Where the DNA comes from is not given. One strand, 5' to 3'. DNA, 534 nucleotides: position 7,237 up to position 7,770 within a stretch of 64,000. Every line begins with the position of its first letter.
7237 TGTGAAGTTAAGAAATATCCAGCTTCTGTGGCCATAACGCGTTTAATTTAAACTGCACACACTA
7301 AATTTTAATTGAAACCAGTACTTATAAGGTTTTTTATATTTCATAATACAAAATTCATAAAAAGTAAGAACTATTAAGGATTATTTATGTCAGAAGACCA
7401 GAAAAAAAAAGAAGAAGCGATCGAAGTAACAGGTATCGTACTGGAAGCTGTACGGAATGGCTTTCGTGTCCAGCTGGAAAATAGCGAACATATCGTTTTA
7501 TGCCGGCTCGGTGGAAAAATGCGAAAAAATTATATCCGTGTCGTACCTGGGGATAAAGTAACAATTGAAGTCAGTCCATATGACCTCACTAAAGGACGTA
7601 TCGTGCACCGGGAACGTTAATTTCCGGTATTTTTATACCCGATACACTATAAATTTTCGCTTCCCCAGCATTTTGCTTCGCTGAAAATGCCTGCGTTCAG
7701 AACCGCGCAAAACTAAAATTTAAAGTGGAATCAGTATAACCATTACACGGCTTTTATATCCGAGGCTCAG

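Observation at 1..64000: One ~105-nt structured repeat (SIR105) occupies nearly every intergenic spacer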

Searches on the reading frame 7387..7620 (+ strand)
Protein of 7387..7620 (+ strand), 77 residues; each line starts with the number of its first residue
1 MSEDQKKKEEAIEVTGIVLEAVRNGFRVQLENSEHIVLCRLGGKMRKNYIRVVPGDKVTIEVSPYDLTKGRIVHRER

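Call 51: search_protein_families(library=pfam, proteins=[window:7387-7620:+], max_evalue=0.01)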
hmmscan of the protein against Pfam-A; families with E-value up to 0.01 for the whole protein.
window:7387-7620:+ (77 aa): 2 families
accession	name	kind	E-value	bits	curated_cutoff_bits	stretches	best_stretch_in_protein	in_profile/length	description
PF01176.25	eIF-1a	-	4.1e-20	71.6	30.2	1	12-75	1-64/64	Translation initiation factor 1A / IF-1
PF16745.11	RsgA_N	-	5.8e-07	29.6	27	1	16-62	2-46/54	RsgA N-terminal domain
